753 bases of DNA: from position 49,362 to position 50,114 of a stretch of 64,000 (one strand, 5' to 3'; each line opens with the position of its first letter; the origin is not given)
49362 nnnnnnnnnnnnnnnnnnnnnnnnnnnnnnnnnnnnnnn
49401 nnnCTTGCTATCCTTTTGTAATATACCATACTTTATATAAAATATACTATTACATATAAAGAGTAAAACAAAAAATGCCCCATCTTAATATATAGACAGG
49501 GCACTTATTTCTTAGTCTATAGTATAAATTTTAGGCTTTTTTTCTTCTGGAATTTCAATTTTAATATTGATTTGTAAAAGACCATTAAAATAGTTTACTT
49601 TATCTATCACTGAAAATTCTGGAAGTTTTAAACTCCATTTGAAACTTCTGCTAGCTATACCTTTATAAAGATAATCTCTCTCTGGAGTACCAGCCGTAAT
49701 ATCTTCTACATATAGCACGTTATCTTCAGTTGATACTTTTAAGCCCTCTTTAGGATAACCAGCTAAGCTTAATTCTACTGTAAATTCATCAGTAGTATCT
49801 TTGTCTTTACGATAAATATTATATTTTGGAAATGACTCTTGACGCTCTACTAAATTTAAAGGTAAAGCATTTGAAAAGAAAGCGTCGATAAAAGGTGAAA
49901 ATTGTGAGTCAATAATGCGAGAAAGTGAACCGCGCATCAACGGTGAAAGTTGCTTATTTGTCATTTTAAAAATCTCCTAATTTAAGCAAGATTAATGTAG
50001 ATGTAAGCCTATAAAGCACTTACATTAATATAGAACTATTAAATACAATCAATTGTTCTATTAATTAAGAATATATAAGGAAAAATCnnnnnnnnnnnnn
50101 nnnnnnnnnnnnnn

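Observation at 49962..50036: ROSE-like RNA thermometer controlling a phage-encoded small heat-shock protein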

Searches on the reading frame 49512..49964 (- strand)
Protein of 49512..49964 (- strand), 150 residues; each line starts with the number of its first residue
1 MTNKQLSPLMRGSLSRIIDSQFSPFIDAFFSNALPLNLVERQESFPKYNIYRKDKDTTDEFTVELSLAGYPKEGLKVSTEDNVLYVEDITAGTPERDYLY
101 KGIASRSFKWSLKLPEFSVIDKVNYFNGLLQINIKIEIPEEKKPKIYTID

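Call 5: search_protein_families(library=pfam, proteins=[window:49512-49964:-], max_evalue=0.01)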
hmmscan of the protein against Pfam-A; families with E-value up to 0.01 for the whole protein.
window:49512-49964:- (150 aa): 1 family
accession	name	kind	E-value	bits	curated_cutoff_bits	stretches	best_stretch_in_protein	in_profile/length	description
PF00011.27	HSP20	-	3e-10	40.5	20.8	1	55-146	3-98/102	Hsp20/alpha crystallin family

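Call 7: search_dna_similar(query=window:49512-49964:-, collection=phages, mode=protein, max_rows=40)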
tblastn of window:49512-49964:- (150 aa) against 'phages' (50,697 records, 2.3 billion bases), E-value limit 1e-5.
Records with a match: 444; places in all: 449; records where one place covers at least 80% of the query: 51.
Best place of each record, by identity: <60% 444.
By first word of the organism name: Synechococcus 340; Cyanophage 65; Prochlorococcus 18; Marine 6; Methylophilales 4; Salmonella 3; Pelagibacter 3; Campylobacter 2; Pseudomonas 1; Sinorhizobium 1; and 1 more.
By host as written in the record: - 164; Synechococcus 107; Synechococcus sp. 32; Synechococcus sp. WH7803 25; Synechococcus sp. WH8102 18; Synechococcus sp. WH 7803 15; Synechococcus sp. MW02 12; Parasynechococcus marenigrum WH 8102 7; and 30 more.
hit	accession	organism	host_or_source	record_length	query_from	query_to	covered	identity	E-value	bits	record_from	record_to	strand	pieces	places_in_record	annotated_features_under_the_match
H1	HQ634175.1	Cyanophage P-RSM1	Prochlorococcus MIT9303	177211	20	149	87%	38.6%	1e-10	64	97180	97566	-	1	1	heat shock protein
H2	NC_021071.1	Cyanophage P-RSM1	Prochlorococcus MIT9303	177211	20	149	87%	38.6%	1e-10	64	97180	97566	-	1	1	Hsp20 heat shock protein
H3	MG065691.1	Campylobacter phage A11a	Campylobacter jejuni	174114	1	133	89%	34.1%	8e-8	56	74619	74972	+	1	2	record has no annotation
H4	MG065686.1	Campylobacter phage A18a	Campylobacter jejuni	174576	1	133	89%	34.1%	8e-8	56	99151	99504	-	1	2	record has no annotation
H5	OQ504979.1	Synechococcus phage S-8S29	Parasynechococcus marenigrum WH 8102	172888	14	150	91%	32.9%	3e-12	68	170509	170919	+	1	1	heat shock protein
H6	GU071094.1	Synechococcus phage S-SM1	Synechococcus sp. WH6501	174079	14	150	91%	32.9%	4e-12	68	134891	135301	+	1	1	hsp20: heat shock protein | heat shock protein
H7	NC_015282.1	Synechococcus phage S-SM1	Synechococcus sp. WH6501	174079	14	150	91%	32.9%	4e-12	68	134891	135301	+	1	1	hsp20: Hsp20 heat shock protein | heat shock protein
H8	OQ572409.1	Pseudomonas phage Y7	Pseudomonas aeruginosa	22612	1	133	89%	32.4%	4e-7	54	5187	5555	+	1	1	record has no annotation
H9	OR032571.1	Synechococcus phage DSL-LC02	Synechococcus sp.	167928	38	132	63%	45.3%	3e-15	77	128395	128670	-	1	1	heat-shock protein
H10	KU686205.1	Synechococcus phage S-CAM9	Synechococcus sp.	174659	4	132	86%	32.8%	8e-9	58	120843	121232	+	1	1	heat shock protein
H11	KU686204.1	Synechococcus phage S-CAM9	Synechococcus sp.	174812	4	132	86%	32.8%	8e-9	58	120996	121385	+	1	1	heat shock protein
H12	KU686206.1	Synechococcus phage S-CAM9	Synechococcus sp.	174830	4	132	86%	32.8%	8e-9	58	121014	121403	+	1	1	heat shock protein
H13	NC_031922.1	Synechococcus phage S-CAM9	Synechococcus sp.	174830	4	132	86%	32.8%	8e-9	58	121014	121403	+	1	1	Hsp20 heat shock protein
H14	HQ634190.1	Cyanophage Syn2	Synechococcus sp. WH8012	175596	14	150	91%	30.7%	5e-9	59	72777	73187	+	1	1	heat shock protein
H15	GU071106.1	Synechococcus phage Syn19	Synechococcus sp. WH8109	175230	14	150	91%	30.7%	5e-9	59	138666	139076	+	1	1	hsp20: heat shock protein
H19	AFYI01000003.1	Salmonella enterica subsp. enterica serovar Infantis str. ...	Homo sapiens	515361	1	132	88%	31.6%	6e-9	59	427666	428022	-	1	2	Hsp20/alpha crystallin family protein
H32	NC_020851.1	Synechococcus phage S-SKS1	Synechococcus sp. WH7803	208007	2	132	87%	29.8%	4e-7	54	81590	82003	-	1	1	Hsp20 heat shock protein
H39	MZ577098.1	Methylophilales phage Melnitz-3 EXVC039M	Methylophilales_sp._H5P1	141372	1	132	88%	29.2%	9e-10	61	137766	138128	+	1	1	Hsp20/alpha crystallin family protein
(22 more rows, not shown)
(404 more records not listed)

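Call 8: find_related_loci(query=window:49512-49964:-, collection=viral_contigs, flank=3000)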
Query window:49512-49964:- (150 aa) in viral_contigs; peptide patterns used: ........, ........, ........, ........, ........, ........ (x = any residue, [..] = any of these).
9 stretches matched a pattern; 1 encode a relative of the query (tblastn E <= 1e-3); 1 distinct loci.
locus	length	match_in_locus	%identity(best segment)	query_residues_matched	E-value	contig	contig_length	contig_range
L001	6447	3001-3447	95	1-149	2e-95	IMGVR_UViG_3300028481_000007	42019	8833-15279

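Call 9: find_homologous_proteins(query=window:49512-49964:-, max_evalue=1e-10)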
Query window:49512-49964:- (150 aa): 36 proteins with E <= 1e-10 among 48 candidates.
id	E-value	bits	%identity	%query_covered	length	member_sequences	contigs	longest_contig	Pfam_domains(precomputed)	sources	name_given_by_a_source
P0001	3.4e-87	308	93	100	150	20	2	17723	PF00011.28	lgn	-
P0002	4.4e-77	275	83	100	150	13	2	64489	PF00011.28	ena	-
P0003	6.0e-73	261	88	91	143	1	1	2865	PF00011.28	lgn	-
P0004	6.7e-64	232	73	98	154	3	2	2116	PF00011.28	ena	-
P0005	4.0e-62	226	72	99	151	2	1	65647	PF00011.28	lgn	-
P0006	7.3e-60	219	72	99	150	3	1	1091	PF00011.28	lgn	-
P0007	7.4e-60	219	70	99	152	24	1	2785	PF00011.28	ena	-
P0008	7.8e-58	212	69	99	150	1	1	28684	PF00011.28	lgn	-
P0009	8.6e-58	212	69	99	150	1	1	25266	PF00011.28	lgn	-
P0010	1.0e-57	212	69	99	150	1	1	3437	PF00011.28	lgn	-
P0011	1.8e-57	211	70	99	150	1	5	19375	PF00011.28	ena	-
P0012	2.7e-57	211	68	99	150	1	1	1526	PF00011.28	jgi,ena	-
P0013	4.7e-57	210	70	99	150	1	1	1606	PF00011.28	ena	-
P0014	3.3e-56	207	65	100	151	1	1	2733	PF00011.28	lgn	-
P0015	1.6e-55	205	69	95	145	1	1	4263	PF00011.28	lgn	-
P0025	3.7e-51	191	62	100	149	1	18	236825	PF00011.28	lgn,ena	-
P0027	1.6e-48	182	60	100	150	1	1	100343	PF00011.28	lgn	-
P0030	4.6e-39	151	45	99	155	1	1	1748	PF00011.28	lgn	-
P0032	1.7e-38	150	48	99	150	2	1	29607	PF00011.28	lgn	-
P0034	2.3e-29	120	46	91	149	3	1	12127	PF00011.28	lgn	-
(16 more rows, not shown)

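Call 11: find_related_loci(query=A1, collection=viral_contigs, flank=2000)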
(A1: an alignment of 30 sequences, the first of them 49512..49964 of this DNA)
Query A1 (150 aa) in viral_contigs; peptide patterns used: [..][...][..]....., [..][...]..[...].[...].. (x = any residue, [..] = any of these).
177 stretches matched a pattern; 6 encode a relative of the query (tblastn E <= 1e-3); 6 distinct loci.
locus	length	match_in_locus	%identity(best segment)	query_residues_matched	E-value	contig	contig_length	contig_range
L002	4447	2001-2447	95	1-149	7e-95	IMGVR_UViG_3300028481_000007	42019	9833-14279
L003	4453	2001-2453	70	3-150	4e-68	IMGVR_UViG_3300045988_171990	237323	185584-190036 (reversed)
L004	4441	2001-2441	62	1-149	4e-59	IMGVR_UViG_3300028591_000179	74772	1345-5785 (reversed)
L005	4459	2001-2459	53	3-146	1e-45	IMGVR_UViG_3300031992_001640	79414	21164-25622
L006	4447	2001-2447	45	11-149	8e-37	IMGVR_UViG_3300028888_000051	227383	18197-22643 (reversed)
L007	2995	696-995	30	42-145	2e-18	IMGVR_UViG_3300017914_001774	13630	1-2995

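Call 12: find_related_loci(query=A1, collection=metagenome_contigs, flank=2000)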
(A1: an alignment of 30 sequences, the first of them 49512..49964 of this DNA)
Query A1 (150 aa) in metagenome_contigs; peptide patterns used: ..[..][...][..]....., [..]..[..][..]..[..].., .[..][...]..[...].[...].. (x = any residue, [..] = any of these).
600 stretches matched a pattern (row limit reached: there are more); 523 encode a relative of the query (tblastn E <= 1e-3); the best 80 are kept; 80 distinct loci.
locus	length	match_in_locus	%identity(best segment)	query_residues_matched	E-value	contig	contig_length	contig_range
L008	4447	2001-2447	95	1-149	7e-94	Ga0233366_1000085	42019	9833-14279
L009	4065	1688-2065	36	20-149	5e-25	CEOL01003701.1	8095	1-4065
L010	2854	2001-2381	38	20-149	3e-24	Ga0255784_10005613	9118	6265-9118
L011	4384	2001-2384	37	20-149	9e-24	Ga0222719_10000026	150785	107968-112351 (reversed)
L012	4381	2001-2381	36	20-149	1e-23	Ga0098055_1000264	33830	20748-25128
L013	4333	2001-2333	44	41-150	2e-23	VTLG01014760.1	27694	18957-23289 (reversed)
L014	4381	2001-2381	36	20-149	3e-23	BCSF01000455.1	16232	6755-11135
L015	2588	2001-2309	40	45-145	6e-23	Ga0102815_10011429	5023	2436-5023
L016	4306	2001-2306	40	45-149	2e-22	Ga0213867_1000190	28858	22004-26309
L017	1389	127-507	36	20-149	2e-22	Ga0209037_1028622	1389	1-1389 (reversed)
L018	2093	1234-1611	35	20-145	4e-22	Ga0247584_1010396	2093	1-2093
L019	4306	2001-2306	39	45-149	4e-22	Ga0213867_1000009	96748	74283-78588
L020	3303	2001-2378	35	20-145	4e-22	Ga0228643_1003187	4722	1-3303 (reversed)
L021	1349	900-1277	34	20-145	9e-22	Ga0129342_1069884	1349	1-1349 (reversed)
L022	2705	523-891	35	20-145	2e-21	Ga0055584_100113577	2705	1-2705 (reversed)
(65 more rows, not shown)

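Call 15: find_encoding_contigs(protein=P0002, flank=2000, max_places=3)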
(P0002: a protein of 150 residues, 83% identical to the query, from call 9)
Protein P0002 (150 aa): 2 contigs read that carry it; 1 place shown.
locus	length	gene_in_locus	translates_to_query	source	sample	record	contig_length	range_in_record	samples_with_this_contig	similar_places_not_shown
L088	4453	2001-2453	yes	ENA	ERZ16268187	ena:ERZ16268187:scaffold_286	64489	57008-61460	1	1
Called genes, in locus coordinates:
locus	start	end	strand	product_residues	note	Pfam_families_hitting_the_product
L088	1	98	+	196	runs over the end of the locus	-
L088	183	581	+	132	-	-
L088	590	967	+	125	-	-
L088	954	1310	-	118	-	-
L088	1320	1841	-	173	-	-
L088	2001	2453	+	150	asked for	PF00011:HSP20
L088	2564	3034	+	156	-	-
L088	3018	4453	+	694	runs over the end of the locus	PF05203:Hom_end_hint, PF14528:LAGLIDADG_3 (faint), PF00004:AAA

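Call 16: find_encoding_contigs(protein=P0005, flank=2000, max_places=3)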
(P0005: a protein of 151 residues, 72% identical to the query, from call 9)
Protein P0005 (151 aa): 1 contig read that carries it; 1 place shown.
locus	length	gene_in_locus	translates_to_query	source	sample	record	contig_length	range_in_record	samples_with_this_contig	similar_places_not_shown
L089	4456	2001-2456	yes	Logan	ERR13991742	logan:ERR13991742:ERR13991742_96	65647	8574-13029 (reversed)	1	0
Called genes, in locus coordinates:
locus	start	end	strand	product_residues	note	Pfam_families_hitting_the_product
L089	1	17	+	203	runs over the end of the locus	-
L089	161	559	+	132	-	-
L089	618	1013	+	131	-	-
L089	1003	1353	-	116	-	-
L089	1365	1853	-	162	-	-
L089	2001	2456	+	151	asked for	PF00011:HSP20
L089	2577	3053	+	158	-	-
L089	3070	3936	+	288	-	PF00004:AAA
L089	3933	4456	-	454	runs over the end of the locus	PF24308:DUF7487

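Call 17: find_encoding_contigs(protein=P0027, flank=2000, max_places=3)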
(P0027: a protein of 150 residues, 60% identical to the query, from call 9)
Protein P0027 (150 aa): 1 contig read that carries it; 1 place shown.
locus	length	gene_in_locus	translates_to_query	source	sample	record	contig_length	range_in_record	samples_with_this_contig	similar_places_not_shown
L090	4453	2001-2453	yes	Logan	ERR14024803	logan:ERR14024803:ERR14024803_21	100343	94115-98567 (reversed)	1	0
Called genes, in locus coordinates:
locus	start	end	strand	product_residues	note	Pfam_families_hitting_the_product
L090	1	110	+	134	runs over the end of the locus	-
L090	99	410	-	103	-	-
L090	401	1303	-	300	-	PF01541:GIY-YIG (weak), PF19835:SegE_GIY-YIG (faint)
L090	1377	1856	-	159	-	-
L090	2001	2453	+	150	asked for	PF00011:HSP20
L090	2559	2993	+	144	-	-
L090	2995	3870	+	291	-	PF00004:AAA, PF13401:AAA_22 (faint)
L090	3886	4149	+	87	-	-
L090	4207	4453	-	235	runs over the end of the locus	PF23780:S-AdoMet_lyase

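Call 18: find_encoding_contigs(protein=P0032, flank=2000, max_places=3)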
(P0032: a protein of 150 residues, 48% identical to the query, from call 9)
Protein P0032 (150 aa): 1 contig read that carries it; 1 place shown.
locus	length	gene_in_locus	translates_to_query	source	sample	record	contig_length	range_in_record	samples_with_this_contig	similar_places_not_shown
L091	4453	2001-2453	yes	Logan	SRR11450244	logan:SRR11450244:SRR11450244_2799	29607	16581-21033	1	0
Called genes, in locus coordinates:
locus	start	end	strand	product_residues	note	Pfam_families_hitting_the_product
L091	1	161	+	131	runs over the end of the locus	-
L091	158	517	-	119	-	-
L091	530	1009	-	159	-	-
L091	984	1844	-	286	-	-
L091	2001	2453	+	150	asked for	PF00011:HSP20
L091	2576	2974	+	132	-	-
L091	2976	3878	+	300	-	PF13401:AAA_22 (faint), PF00004:AAA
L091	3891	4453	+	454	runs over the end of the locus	PF05970:PIF1, PF13086:AAA_11 (faint), PF13604:AAA_30, PF00270:DEAD (faint), PF13245:AAA_19, PF13401:AAA_22 (weak), PF01443:Viral_helicase1 (faint), PF21530:Pif1_2B_dom (weak)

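Call 19: find_encoding_contigs(protein=P0034, flank=2000, max_places=3)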
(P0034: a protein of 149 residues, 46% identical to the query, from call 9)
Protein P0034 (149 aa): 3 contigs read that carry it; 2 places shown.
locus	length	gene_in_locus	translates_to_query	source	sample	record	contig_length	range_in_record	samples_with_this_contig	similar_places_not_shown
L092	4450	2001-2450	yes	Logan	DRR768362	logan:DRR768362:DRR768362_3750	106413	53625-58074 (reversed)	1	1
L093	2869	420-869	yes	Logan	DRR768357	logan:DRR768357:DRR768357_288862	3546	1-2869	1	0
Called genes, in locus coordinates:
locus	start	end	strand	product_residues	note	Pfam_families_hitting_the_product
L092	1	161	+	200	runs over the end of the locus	-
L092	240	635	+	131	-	-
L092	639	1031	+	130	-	-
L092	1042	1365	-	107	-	-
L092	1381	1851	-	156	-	-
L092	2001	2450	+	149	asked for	PF00011:HSP20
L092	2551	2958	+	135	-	-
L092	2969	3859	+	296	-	PF00004:AAA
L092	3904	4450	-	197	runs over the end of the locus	PF00300:His_Phos_1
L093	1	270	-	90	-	?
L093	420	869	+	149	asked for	PF00011:HSP20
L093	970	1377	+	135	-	-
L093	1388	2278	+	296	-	PF00004:AAA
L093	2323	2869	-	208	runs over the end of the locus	PF00300:His_Phos_1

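Call 20: find_encoding_contigs(protein=P0030, flank=2000, max_places=3)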
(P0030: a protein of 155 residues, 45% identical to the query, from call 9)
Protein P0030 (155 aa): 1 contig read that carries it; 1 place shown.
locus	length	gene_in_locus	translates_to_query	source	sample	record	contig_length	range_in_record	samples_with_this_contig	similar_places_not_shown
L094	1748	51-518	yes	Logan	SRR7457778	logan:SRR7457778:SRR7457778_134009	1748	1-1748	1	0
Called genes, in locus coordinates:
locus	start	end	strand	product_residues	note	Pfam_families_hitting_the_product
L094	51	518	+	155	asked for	PF00011:HSP20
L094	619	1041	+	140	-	-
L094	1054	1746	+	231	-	?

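Call 21: find_encoding_contigs(protein=P0025, flank=2000, max_places=4)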
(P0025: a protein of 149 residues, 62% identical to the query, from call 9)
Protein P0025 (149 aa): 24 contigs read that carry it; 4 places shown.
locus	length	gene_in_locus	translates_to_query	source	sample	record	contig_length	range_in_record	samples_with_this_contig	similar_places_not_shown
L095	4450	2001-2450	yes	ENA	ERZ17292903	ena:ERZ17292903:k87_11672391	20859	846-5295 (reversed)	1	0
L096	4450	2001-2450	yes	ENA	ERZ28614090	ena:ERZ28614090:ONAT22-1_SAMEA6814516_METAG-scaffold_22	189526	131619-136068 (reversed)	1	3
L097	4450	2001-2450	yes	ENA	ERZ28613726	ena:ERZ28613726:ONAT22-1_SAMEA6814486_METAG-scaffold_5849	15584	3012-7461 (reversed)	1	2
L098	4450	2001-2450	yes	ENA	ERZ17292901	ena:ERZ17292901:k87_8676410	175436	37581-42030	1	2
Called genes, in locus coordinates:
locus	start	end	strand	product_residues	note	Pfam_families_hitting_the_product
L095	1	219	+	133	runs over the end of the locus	-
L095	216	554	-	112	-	-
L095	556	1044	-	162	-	-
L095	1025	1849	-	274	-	-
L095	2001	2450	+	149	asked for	PF00011:HSP20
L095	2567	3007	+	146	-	-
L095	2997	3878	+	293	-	PF00004:AAA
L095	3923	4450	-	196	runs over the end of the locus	PF00300:His_Phos_1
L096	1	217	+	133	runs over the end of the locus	-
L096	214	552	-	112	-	-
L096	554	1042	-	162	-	-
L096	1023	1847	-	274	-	-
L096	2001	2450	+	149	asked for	PF00011:HSP20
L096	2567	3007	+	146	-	-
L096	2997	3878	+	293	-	PF00004:AAA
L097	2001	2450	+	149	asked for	PF00011:HSP20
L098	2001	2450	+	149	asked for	PF00011:HSP20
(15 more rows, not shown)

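Call 22: find_encoding_contigs(protein=P0008, flank=2000, max_places=3)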
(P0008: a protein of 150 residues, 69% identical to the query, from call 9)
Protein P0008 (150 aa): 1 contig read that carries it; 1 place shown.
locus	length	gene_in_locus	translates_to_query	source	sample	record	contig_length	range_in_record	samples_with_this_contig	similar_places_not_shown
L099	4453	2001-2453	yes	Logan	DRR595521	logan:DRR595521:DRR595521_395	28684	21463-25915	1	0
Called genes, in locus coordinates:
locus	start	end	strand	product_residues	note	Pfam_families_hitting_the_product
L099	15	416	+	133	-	-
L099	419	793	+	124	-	-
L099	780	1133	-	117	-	-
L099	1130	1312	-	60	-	-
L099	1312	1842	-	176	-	-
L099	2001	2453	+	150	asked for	PF00011:HSP20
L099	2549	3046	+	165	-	-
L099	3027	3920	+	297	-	PF13401:AAA_22 (faint), PF00004:AAA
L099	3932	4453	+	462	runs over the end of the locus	PF05970:PIF1, PF13604:AAA_30, PF13245:AAA_19, PF01443:Viral_helicase1 (faint), PF02689:Herpes_Helicase (weak)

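Call 51: get_annotated_region(hit=H19, flank=1200)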
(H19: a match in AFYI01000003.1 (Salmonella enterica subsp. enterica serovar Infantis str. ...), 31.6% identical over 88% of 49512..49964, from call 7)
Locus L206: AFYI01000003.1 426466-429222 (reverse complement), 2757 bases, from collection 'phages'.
description: Salmonella enterica subsp. enterica serovar Infantis str. SARB27 SEENIN0B_Contig0.3, whole genome shotgun sequence.
organism: Salmonella enterica subsp. enterica serovar Infantis str. SARB27 (NCBI taxid 596155)
taxonomy: Bacteria; Pseudomonadati; Pseudomonadota; Gammaproteobacteria; Enterobacterales; Enterobacteriaceae; Salmonella
host: Homo sapiens; source: -; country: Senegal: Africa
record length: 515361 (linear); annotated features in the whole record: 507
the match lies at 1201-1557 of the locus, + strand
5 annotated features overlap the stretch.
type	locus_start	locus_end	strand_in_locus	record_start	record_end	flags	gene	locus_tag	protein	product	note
CDS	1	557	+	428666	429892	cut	-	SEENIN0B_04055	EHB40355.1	hypothetical protein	KEGG: bfs:BF2517 5.8e-06 putative exported tricorn protease; K08676 tricorn protease; Psort location: Cytoplasmic, ...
CDS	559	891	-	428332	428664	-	-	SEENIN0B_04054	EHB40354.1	hypothetical protein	KEGG: hiq:CGSHiGG_06530 0.0029 aspartate-semialdehyde dehydrogenase; locus tag in AE006468 is STM3810; yidQ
CDS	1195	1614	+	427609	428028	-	-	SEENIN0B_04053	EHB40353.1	Hsp20/alpha crystallin family protein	Psort location: Cytoplasmic, score: 9.97; locus tag in AE006468 is STM3809; ibpA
CDS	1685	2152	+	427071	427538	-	-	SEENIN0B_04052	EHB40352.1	Hsp20/alpha crystallin family protein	Psort location: Cytoplasmic, score: 9.26; locus tag in AE006468 is STM3808; ibpB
CDS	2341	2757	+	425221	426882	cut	-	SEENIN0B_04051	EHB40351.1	TrkA-C domain protein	Psort location: CytoplasmicMembrane, score: 10.00; locus tag in AE006468 is STM3807; yidE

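Call 52: get_annotated_region(hit=H8, flank=1000)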
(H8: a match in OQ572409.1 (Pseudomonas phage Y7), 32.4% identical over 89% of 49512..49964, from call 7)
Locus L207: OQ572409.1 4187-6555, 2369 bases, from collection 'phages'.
description: UNVERIFIED: Pseudomonas phage Y7, complete genome.
organism: Pseudomonas phage Y7 (NCBI taxid 3038357)
taxonomy: Viruses
host: Pseudomonas aeruginosa; source: -; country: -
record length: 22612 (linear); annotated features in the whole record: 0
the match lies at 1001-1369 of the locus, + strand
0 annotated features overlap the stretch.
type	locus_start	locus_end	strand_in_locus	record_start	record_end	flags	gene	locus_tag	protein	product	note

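Call 60: search_protein_families(library=ncbifam, proteins=[window:49512-49964:-], max_evalue=0.01)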
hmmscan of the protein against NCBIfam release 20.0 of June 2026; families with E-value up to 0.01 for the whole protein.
window:49512-49964:- (150 aa): 4 families
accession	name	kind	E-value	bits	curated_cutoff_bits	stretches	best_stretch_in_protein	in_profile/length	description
NF008013.0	PRK10743.1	equivalog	2e-16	60.3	212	1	29-147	19-134/137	small heat shock chaperone IbpA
NF008618.0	PRK11597.1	equivalog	3.3e-14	53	207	1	36-146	23-131/142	small heat shock chaperone IbpB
NF041799.1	Hsp14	equivalog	4e-05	23.6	100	1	56-138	25-110/118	archaeal heat shock protein Hsp14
NF042420.1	Hsp18_Clos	equivalog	0.00049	20.2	195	1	8-87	6-80/147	heat shock protein Hsp18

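Call 61: search_protein_families(library=phrogs, proteins=[window:49512-49964:-], max_evalue=0.001)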
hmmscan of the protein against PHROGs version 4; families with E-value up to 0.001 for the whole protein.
window:49512-49964:- (150 aa): 1 family
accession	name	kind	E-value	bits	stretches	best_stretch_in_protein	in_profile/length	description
phrog_432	-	other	5.8e-26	92.1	1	25-149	25-147/148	Hsp20 heat shock protein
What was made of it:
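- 49512..49964 (-): IbpA-like small heat-shock protein gene (150 aa). Pfam HSP20 (call 5); best NCBIfam model IbpA (call 60); PHROG 432 (call 61).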

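Call 74: get_annotated_region(hit=H7, flank=400)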
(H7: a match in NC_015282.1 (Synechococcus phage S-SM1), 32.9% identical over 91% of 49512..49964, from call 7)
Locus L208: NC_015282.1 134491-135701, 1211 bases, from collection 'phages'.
description: Synechococcus phage S-SM1, complete genome.
organism: Synechococcus phage S-SM1 (NCBI taxid 444859)
taxonomy: Viruses; Duplodnaviria; Heunggongvirae; Uroviricota; Caudoviricetes; Kyanoviridae; Thetisvirus; Thetisvirus ssm1
host: Synechococcus sp. WH6501; source: -; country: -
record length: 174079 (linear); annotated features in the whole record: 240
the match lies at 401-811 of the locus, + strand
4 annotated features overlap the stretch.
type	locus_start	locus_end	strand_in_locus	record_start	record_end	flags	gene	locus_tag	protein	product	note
CDS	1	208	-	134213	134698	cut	-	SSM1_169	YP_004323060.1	hypothetical protein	T4-LIKE GC: 237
CDS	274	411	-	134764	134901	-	-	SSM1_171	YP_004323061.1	heat shock protein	T4-LIKE GC: 1449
CDS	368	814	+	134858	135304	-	hsp20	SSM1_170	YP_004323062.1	Hsp20 heat shock protein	T4-LIKE GC: 170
CDS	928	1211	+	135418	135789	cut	-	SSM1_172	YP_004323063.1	DUF680 domain-containing protein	T4-LIKE GC: 241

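Call 75: get_annotated_region(hit=H2, flank=400)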
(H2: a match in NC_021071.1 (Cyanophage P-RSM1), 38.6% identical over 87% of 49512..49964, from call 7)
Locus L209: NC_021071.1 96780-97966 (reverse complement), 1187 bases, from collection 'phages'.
description: Cyanophage P-RSM1 genomic sequence.
organism: Cyanophage P-RSM1 (NCBI taxid 536444)
taxonomy: Viruses; Duplodnaviria; Heunggongvirae; Uroviricota; Caudoviricetes; Kyanoviridae; Emcearvirus; Emcearvirus gerard
host: Prochlorococcus MIT9303; source: Red Sea; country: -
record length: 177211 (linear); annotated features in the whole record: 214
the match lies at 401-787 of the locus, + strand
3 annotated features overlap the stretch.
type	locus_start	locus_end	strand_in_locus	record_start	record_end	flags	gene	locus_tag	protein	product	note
CDS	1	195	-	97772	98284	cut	-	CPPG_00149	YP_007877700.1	hypothetical protein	-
CDS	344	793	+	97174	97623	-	-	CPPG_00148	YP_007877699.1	Hsp20 heat shock protein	-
CDS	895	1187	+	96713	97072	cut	-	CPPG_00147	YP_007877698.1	hypothetical protein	-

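Call 76: get_annotated_region(hit=H39, flank=400)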
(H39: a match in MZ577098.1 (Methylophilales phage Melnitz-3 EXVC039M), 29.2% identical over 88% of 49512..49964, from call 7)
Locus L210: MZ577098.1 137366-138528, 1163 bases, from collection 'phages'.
description: Methylophilales phage Melnitz-3 EXVC039M, complete genome.
organism: Methylophilales phage Melnitz-3 EXVC039M (NCBI taxid 2832341)
taxonomy: Viruses; Duplodnaviria; Heunggongvirae; Uroviricota; Caudoviricetes; Kyanoviridae
host: Methylophilales_sp._H5P1; source: -; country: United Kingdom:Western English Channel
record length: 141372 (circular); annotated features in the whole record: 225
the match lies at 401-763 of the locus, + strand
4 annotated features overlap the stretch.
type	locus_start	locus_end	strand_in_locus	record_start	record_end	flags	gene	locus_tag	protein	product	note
CDS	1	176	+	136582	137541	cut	-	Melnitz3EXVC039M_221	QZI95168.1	hypothetical protein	LGT_TIGR03299 phage/plasmid like protein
CDS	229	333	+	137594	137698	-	-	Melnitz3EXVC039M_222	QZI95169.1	hypothetical protein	-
CDS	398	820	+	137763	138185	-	-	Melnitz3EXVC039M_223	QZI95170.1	Hsp20/alpha crystallin family protein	-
CDS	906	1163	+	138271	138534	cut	-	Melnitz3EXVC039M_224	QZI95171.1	hypothetical protein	-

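Call 77: get_annotated_region(hit=H3, flank=400)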
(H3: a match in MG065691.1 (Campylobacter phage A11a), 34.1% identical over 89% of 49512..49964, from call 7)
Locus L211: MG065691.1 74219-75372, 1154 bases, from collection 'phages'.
description: UNVERIFIED: Campylobacter phage A11a, complete genome.
organism: Campylobacter phage A11a (NCBI taxid 2047886)
taxonomy: Viruses; Duplodnaviria; Heunggongvirae; Uroviricota; Caudoviricetes
host: Campylobacter jejuni; source: chicken feces; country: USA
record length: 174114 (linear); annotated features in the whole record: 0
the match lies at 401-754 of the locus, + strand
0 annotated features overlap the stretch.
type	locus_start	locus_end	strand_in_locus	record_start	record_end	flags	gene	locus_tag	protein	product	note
